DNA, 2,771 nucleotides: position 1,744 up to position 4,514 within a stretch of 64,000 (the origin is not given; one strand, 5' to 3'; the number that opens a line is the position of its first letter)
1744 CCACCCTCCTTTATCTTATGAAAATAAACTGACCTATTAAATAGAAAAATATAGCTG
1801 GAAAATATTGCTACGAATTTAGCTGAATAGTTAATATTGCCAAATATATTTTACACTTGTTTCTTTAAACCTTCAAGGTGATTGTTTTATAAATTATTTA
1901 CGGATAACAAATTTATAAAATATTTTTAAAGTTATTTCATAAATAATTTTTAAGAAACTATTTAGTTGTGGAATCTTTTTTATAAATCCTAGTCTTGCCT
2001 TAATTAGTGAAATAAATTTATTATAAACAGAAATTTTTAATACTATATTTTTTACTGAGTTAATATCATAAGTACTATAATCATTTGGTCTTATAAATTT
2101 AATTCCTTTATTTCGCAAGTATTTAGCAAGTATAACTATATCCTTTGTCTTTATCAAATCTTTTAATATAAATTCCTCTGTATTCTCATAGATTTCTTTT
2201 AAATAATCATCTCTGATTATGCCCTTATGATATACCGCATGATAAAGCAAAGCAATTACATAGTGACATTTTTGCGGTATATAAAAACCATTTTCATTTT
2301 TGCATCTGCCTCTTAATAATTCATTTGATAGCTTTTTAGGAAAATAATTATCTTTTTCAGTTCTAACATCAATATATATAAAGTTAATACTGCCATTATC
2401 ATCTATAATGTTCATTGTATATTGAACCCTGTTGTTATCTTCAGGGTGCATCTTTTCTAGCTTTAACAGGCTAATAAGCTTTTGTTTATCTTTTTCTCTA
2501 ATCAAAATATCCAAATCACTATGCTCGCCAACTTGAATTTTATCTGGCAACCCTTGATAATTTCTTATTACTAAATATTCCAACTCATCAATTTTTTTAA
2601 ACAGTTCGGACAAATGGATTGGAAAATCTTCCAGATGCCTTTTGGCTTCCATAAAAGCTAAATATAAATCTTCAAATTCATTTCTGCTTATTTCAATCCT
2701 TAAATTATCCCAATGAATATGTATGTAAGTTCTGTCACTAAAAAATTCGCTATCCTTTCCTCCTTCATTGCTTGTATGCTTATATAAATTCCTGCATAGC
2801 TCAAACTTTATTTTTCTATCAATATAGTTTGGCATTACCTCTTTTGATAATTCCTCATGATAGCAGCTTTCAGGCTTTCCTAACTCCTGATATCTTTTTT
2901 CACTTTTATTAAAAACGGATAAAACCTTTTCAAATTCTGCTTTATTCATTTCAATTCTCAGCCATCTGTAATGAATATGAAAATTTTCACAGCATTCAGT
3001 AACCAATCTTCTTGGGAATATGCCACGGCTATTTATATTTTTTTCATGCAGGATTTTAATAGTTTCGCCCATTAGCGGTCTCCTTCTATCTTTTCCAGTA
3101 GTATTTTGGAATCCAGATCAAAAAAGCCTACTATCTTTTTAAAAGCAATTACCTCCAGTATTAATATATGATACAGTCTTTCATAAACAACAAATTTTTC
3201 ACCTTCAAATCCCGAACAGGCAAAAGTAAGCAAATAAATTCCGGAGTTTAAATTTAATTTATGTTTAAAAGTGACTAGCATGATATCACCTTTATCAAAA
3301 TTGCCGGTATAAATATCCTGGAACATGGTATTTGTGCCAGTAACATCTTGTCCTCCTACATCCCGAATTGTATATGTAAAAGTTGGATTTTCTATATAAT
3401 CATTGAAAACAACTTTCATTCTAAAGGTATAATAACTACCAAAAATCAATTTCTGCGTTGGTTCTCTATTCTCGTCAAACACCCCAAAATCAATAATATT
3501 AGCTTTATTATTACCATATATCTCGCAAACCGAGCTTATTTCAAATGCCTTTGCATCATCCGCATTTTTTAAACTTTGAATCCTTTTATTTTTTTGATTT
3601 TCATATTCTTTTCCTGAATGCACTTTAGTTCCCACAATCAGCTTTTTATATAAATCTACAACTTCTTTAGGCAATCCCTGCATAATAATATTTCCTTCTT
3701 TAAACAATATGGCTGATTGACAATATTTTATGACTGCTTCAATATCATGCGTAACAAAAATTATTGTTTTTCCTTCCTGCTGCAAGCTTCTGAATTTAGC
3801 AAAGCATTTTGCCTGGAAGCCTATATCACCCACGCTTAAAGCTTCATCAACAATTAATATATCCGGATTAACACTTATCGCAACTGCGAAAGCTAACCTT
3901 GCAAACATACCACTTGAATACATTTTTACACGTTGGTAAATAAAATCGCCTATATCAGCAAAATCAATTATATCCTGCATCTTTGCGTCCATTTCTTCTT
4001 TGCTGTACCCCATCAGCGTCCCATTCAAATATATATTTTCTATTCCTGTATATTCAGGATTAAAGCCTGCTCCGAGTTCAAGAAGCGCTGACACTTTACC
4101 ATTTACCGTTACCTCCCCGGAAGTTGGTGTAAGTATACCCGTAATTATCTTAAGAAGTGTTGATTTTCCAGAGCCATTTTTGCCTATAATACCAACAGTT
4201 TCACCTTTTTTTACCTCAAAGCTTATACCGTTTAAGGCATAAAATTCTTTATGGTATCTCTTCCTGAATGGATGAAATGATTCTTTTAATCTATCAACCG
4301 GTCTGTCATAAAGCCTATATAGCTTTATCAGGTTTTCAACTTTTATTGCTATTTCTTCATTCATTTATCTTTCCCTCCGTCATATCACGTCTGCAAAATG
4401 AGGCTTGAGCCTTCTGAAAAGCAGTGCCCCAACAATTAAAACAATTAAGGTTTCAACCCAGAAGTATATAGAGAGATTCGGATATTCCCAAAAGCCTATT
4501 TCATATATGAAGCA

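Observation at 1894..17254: Hybrid surface-polysaccharide locus: ABC (Wzm/Wzt-CBM) and Wzx/Wzy-like components together, two LtaS-like transferases, but no recognisable glycosyltransferases or priming transferase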

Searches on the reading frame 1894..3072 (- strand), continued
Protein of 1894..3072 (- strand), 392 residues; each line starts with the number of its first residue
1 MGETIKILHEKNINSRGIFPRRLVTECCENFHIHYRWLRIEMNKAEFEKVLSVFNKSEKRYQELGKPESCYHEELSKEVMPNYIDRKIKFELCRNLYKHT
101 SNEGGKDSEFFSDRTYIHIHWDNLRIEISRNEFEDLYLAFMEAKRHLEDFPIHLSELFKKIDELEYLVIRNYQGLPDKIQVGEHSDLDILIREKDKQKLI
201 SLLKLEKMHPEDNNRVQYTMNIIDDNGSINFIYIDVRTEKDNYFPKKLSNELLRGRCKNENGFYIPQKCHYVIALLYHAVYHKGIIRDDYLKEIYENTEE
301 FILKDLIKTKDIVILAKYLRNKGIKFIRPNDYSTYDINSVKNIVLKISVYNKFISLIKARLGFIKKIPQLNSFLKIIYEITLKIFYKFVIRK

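Call 87: search_protein_families(library=pfam, alignment_id=A4, max_evalue=0.0001)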
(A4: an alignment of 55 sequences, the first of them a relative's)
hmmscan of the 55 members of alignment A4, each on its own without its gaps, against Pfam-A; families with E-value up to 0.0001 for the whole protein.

A. member 1, P0037 (476 aa): 0 families

B. families by the number of members that match (of 55 scanned): 52 families (the first 25 are shown)
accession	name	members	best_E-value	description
PF00069.31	Pkinase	36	2.7e-14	Protein kinase domain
PF01163.29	RIO1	11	1.1e-08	RIO domain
PF00535.33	Glycos_transf_2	10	2.2e-33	Glycosyl transferase family 2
PF14559.12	TPR_19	8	6.2e-23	Tetratricopeptide repeat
PF13641.12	Glyco_tranf_2_3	7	7.4e-22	Glycosyltransferase like family 2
PF13181.12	TPR_8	7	7.5e-18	Tetratricopeptide repeat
PF01636.29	APH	7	2.1e-08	Phosphotransferase enzyme family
PF07719.23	TPR_2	6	4.6e-25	Tetratricopeptide repeat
PF00515.34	TPR_1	6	9.7e-22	Tetratricopeptide repeat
PF13432.12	TPR_16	6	9.4e-21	Tetratricopeptide repeat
PF13649.12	Methyltransf_25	6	1.6e-09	Methyltransferase domain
PF07714.23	PK_Tyr_Ser-Thr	6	2e-08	Protein tyrosine and serine/threonine kinase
PF13489.12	Methyltransf_23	5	3.1e-21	Methyltransferase domain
PF13431.12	TPR_17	5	1.1e-14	Tetratricopeptide repeat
PF10111.15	Glyco_tranf_2_2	5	2.4e-14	Glycosyltransferase like family 2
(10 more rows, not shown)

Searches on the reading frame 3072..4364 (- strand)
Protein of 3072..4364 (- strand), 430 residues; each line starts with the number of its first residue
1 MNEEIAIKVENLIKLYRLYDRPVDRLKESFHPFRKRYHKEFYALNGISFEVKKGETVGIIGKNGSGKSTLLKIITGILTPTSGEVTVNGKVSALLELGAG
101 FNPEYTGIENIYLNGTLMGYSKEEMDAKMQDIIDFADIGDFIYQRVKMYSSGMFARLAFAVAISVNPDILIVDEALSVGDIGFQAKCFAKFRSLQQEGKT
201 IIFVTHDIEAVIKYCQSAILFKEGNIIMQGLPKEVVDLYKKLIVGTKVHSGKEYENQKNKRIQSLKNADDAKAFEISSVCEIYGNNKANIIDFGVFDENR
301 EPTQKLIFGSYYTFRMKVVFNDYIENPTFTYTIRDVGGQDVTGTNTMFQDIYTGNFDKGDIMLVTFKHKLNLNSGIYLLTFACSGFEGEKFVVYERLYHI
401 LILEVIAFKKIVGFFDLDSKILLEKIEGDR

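Call 4: search_protein_families(library=pfam, proteins=[window:3072-4364:-], max_evalue=0.01)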
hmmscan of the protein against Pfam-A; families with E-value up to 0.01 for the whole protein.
window:3072-4364:- (430 aa): 5 families
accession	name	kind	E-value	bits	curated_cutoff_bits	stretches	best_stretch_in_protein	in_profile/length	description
PF14524.12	Wzt_C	-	2.2e-33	115.7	30.4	1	281-417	3-143/143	Wzt C-terminal domain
PF00005.33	ABC_tran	-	2.4e-26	93.4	25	1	44-176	1-136/137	ABC transporter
PF13555.12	AAA_29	-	5.4e-06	26.5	27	1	47-88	15-55/61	P-loop containing region of AAA domain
PF13304.12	AAA_21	-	9.9e-05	23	27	1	58-77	3-22/304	AAA domain, putative AbiEii toxin, Type IV TA system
PF13476.12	AAA_23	-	0.00017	22.7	27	1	50-84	16-49/201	AAA domain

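Call 11: search_protein_families(library=ncbifam, proteins=[window:3072-4364:-], max_evalue=0.01)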
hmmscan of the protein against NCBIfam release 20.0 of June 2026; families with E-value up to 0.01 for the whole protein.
window:3072-4364:- (430 aa): 186 families (the best 25 are shown)
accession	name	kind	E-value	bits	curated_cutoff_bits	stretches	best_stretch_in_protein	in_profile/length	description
NF010065.0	PRK13545.1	equivalog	6.5e-75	252.8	538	1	6-266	4-261/549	teichoic acids export protein ATP-binding subunit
NF010066.0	PRK13546.1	equivalog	2.2e-67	227.2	320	1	4-260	2-255/264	teichoic acids export ABC transporter ATP-binding subunit TagH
NF050108.1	galactan_ABC_ATP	equivalog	1.2e-52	178.6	400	1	43-240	44-241/244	galactan export ABC transporter ATP-binding subunit Wzt/RfbE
TIGR01188.1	drrA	subfamily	2.4e-38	132.2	312.45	1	36-269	2-245/302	daunorubicin resistance ABC transporter, ATP-binding protein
TIGR04521.1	ECF_ATPase_2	equivalog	5.3e-37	127.4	330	2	108-242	103-239/279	energy-coupling factor transporter ATPase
TIGR04520.1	ECF_ATPase_1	equivalog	1.9e-34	119.4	315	2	119-242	107-230/269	energy-coupling factor transporter ATPase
TIGR02769.1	nickel_nikE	equivalog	1.5e-30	106.6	332.55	2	121-229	122-232/265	nickel import ATP-binding protein NikE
NF010060.0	PRK13537.1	equivalog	1.6e-30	106.1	521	1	30-237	18-235/314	nodulation factor ABC transporter ATP-binding protein NodI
NF010156.0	PRK13635.1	equivalog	2.4e-30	105.7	392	2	119-243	111-235/279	energy-coupling factor ABC transporter ATP-binding protein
NF010170.0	PRK13651.1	equivalog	3.9e-30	104.8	432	2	109-240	125-257/308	cobalt transporter ATP-binding subunit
NF007739.0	PRK10419.1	subfamily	2.1e-29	102.9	354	2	118-228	120-232/268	nickel ABC transporter ATP-binding protein NikE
NF010059.0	PRK13536.1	equivalog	3.7e-29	101.5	549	1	35-237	51-263/342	nodulation factor ABC transporter ATP-binding protein NodI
TIGR01166.1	cbiO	subfamily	2e-28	99.2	211.8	2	37-90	1-54/190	cobalt ABC transporter, ATP-binding protein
TIGR01186.1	proV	subfamily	2.1e-28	99.5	326.6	1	43-237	8-219/363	betaine/proline/choline family ABC transporter ATP-binding protein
NF010068.0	PRK13548.1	equivalog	2.7e-27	95.5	261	2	120-237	109-232/261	heme ABC transporter ATP-binding protein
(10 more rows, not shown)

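Call 34: find_homologous_proteins(query=window:3072-4364:-, max_evalue=1e-60)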
Query window:3072-4364:- (430 aa): 7999 proteins with E <= 1e-60 among 8000 candidates; the best 120 are listed.
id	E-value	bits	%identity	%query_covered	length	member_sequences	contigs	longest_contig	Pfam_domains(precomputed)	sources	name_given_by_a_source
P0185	4.2e-282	953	100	100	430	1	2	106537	PF14524.13,PF00005.34,PF13555.13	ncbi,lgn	ncbi:MAG: ABC transporter ATP-binding protein [Deltaproteobacteria bacterium]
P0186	1.0e-174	599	63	97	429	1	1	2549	PF14524.13,PF00005.34,PF13555.13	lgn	-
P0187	2.3e-165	569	61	99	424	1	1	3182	PF14524.13,PF00005.34,PF13555.13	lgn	-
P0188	2.0e-164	566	61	98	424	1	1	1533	PF14524.13,PF00005.34,PF13555.13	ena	-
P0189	3.2e-164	565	59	98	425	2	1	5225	PF14524.13,PF00005.34,PF13555.13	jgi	-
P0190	1.2e-161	556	61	98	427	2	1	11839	PF14524.13,PF00005.34,PF13555.13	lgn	-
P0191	3.0e-161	555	59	99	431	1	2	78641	PF14524.13,PF00005.34,PF13555.13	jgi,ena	-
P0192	1.6e-158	546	59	99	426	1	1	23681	PF14524.13,PF00005.34,PF13555.13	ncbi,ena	-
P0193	4.3e-157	541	56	99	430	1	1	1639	PF14524.13,PF00005.34,PF13555.13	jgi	jgi:teichoic acid transport system ATP-binding protein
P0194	2.4e-156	539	58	99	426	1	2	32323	PF14524.13,PF00005.34,PF13555.13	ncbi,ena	-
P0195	2.8e-156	539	57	99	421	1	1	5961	PF14524.13,PF00005.34,PF13555.13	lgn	-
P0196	3.9e-156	538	57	99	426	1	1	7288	PF14524.13,PF00005.34,PF13555.13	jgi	-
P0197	1.4e-155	536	57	98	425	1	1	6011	PF14524.13,PF00005.34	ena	-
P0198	5.3e-155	534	57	99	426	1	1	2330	PF14524.13,PF00005.34,PF13555.13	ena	-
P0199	6.5e-155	534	57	99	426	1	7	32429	PF14524.13,PF00005.34,PF13555.13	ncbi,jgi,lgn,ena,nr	ncbi:MAG: Teichoic acids export ATP-binding protein TagH [bacterium ADurb.Bin363]|nr:MAG: Teichoic a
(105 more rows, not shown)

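Call 36: find_encoding_contigs(protein=P0191, flank=10000, max_places=2)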
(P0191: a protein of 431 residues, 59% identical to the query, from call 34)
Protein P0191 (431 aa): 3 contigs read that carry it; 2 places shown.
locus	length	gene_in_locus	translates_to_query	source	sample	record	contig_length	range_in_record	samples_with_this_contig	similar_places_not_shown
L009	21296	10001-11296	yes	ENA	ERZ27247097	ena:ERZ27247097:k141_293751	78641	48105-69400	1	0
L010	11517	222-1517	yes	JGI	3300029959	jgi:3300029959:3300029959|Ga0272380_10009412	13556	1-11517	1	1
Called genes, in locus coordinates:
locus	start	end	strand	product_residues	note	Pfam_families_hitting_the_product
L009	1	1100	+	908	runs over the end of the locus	PF04932:Wzy_C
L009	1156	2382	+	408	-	PF01943:Polysacc_synt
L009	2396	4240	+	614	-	PF00884:Sulfatase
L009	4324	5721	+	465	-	PF00483:NTP_transferase, PF12804:NTP_transf_3 (weak), PF22640:ManC_GMP_beta-helix, PF01050:MannoseP_isomer, PF07883:Cupin_2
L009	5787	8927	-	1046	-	PF22148:Fervidolysin_NPro-like, PF00082:Peptidase_S8, PF02368:Big_2 (weak)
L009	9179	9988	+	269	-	PF01061:ABC2_membrane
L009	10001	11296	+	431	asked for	PF13555:AAA_29 (faint), PF00005:ABC_tran, PF14524:Wzt_C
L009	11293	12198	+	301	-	PF13489:Methyltransf_23, PF00398:RrnaAD (weak), PF05401:NodS (weak), PF08241:Methyltransf_11, PF08242:Methyltransf_12, PF13649:Methyltransf_25, PF13847:Methyltransf_31 (weak)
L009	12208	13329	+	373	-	-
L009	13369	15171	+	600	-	PF00535:Glycos_transf_2, PF10111:Glyco_tranf_2_2, PF13641:Glyco_tranf_2_3 (weak)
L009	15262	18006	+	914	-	PF09586:YfhO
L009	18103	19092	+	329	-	PF00106:adh_short, PF01073:3Beta_HSD, PF01370:Epimerase, PF02719:Polysacc_synt_2, PF04321:RmlD_sub_bind, PF07993:NAD_binding_4, PF16363:GDP_Man_Dehyd, PF13460:NAD_binding_10, +1 more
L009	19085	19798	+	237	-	PF00483:NTP_transferase, PF12804:NTP_transf_3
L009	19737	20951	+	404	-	PF01041:DegT_DnrJ_EryC1, PF00155:Aminotran_1_2 (weak)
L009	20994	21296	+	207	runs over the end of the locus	PF25084:LbH_EIF2B (faint), PF25087:GMPPB_C (faint), PF00132:Hexapep, PF14602:Hexapep_2 (weak)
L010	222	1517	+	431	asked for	PF13555:AAA_29 (faint), PF00005:ABC_tran, PF14524:Wzt_C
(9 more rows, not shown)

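Call 61: search_protein_families(library=pfam, proteins=[L009:12208-13329:+, L009:11293-12198:+], max_evalue=0.001)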
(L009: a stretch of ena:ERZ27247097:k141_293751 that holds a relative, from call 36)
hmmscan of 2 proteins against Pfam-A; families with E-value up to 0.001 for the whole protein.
L009:12208-13329:+ (373 aa): 0 families

L009:11293-12198:+ (301 aa): 10 families
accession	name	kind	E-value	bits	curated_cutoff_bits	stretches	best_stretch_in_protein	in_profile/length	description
PF08242.18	Methyltransf_12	-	1.1e-10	42.5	30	1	76-174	1-98/98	Methyltransferase domain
PF08241.18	Methyltransf_11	-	1.5e-10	42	21.2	1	76-176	1-95/95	Methyltransferase domain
PF13649.12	Methyltransf_25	-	8.4e-10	39.6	27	1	75-172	1-97/97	Methyltransferase domain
PF13489.12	Methyltransf_23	-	1.2e-09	38.6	27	1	66-232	19-163/164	Methyltransferase domain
PF00398.26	RrnaAD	-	1.7e-07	31.1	24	1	66-135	25-94/263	Ribosomal RNA adenine dimethylase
PF13847.12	Methyltransf_31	-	1.2e-06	28.7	27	1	70-190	2-114/145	Methyltransferase domain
PF05401.17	NodS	-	1.3e-05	25.6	24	1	72-177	44-145/201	Nodulation protein S (NodS)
PF02353.26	CMAS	-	2.7e-05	24.1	27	1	63-176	54-164/273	Mycolic acid cyclopropane synthetase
PF05219.18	DREV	-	0.00013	21.6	26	1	63-178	86-188/265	DREV methyltransferase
PF01135.25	PCMT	-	0.00078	19.7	20.3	0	63-122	65-126/210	Protein-L-isoaspartate(D-aspartate) O-methyltransferase (PCMT)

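Call 78: find_encoding_contigs(protein=P0192, flank=10000, max_places=1)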
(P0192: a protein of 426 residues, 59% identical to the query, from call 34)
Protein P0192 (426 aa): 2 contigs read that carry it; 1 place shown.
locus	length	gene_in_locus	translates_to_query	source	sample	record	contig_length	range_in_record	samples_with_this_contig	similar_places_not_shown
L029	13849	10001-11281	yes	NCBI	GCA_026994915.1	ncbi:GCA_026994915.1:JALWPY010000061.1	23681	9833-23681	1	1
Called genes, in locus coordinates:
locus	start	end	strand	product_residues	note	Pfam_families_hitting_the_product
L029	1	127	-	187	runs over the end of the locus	PF02674:Colicin_V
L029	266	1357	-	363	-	PF00437:T2SSE, PF00004:AAA (weak), PF13401:AAA_22 (faint)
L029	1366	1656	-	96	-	PF02686:GatC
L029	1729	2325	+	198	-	-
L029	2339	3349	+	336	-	PF25171:Beta-prop_WDR36-Utp21_1st (faint)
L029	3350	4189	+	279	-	PF02899:Phage_int_SAM_1, PF13495:Phage_int_SAM_4 (weak), PF00589:Phage_integrase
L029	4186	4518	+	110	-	-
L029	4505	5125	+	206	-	PF03309:Pan_kinase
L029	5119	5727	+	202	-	PF01634:HisG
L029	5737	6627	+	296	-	PF00483:NTP_transferase, PF12804:NTP_transf_3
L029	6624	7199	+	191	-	PF00908:dTDP_sugar_isom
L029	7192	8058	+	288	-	PF01370:Epimerase, PF04321:RmlD_sub_bind, PF16363:GDP_Man_Dehyd, PF02719:Polysacc_synt_2 (weak), PF07993:NAD_binding_4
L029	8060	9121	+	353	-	PF01073:3Beta_HSD, PF01370:Epimerase, PF02719:Polysacc_synt_2, PF04321:RmlD_sub_bind (weak), PF07993:NAD_binding_4, PF16363:GDP_Man_Dehyd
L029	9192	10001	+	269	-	PF01061:ABC2_membrane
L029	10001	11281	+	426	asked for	PF13555:AAA_29 (weak), PF00005:ABC_tran, PF14524:Wzt_C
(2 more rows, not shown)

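Call 79: find_encoding_contigs(protein=P0190, flank=10000, max_places=1)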
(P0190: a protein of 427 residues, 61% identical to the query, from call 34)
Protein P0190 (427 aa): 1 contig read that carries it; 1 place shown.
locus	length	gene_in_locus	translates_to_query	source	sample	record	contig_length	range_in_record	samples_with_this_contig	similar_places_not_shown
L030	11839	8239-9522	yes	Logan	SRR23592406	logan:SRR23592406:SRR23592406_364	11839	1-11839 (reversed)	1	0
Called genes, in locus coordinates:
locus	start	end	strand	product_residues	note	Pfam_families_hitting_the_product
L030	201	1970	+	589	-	PF00563:EAL, PF00990:GGDEF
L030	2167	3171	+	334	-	PF00106:adh_short, PF01073:3Beta_HSD, PF01370:Epimerase, PF02719:Polysacc_synt_2, PF04321:RmlD_sub_bind, PF05368:NmrA (weak), PF13460:NAD_binding_10, PF16363:GDP_Man_Dehyd, +2 more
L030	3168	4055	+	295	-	PF00483:NTP_transferase, PF12804:NTP_transf_3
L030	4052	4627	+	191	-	PF00908:dTDP_sugar_isom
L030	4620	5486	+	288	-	PF01370:Epimerase, PF04321:RmlD_sub_bind, PF02719:Polysacc_synt_2 (weak), PF16363:GDP_Man_Dehyd, PF07993:NAD_binding_4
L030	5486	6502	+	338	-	PF01073:3Beta_HSD, PF01370:Epimerase, PF02719:Polysacc_synt_2, PF04321:RmlD_sub_bind (weak), PF07993:NAD_binding_4, PF16363:GDP_Man_Dehyd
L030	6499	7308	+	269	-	PF01061:ABC2_membrane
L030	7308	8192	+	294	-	PF10543:ORF6N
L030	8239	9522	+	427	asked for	PF13555:AAA_29 (weak), PF00005:ABC_tran, PF14524:Wzt_C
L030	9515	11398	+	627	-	PF05401:NodS (weak), PF13489:Methyltransf_23, PF08241:Methyltransf_11, PF08242:Methyltransf_12, PF13649:Methyltransf_25, PF13847:Methyltransf_31 (weak)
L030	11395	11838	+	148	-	?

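Call 83: search_solved_structures(query=window:3072-4364:-, max_evalue=1e-20)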
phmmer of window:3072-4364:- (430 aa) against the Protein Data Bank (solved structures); distinct sequences matched with E-value up to 1e-20: 73 (the best 60 are shown).
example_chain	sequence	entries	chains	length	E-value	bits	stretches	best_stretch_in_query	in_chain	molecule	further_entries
8dku_A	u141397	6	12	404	8.1e-79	268.6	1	7-247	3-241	ABC transporter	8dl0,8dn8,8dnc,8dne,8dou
7k2t_A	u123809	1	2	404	1.9e-78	267.4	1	7-247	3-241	ABC transporter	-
6amx_A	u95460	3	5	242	4.4e-74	253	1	8-243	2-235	ABC transporter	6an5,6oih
6m96_A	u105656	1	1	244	5.8e-74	252.6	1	6-243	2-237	ABC transporter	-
6jbh_A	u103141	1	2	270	7.3e-65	222.7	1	4-262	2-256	TarH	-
7dd0_A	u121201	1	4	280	1e-59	205.7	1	6-274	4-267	Teichoic acids export ATP-binding protein TagH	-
9cfl_B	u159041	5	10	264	2.2e-57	198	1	5-261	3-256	Teichoic acids export ATP-binding protein TagH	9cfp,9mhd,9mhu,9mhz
9qhw_C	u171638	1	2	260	1.6e-43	152.4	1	43-241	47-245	ABC transporter ATP-binding protein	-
9qfx_C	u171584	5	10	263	1.6e-43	152.4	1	43-241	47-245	ABC transporter ATP-binding protein | Probable o-antigen/lipopolysaccharide transport ATP-binding protein ABC transporter RfbE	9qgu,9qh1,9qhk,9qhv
9qhx_C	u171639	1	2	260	4.2e-43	151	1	43-241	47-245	ABC transporter ATP-binding protein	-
9qhj_C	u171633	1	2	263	4.2e-43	151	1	43-241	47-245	Probable o-antigen/lipopolysaccharide transport ATP-binding protein ABC transporter RfbE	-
8wd9_D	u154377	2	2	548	7.4e-33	117.3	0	40-90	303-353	Probable dipeptide-transport ATP-binding protein ABC transporter DppD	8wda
8j5q_D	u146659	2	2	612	1.6e-32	116.1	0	118-236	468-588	Uncharacterized ABC transporter ATP-binding protein Rv1281c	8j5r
8wdb_D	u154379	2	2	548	5.1e-32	114.5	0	40-90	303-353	Probable dipeptide-transport ATP-binding protein ABC transporter DppD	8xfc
8tsi_A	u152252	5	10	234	8.2e-32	113.8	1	38-227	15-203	ABC transporter ATP-binding protein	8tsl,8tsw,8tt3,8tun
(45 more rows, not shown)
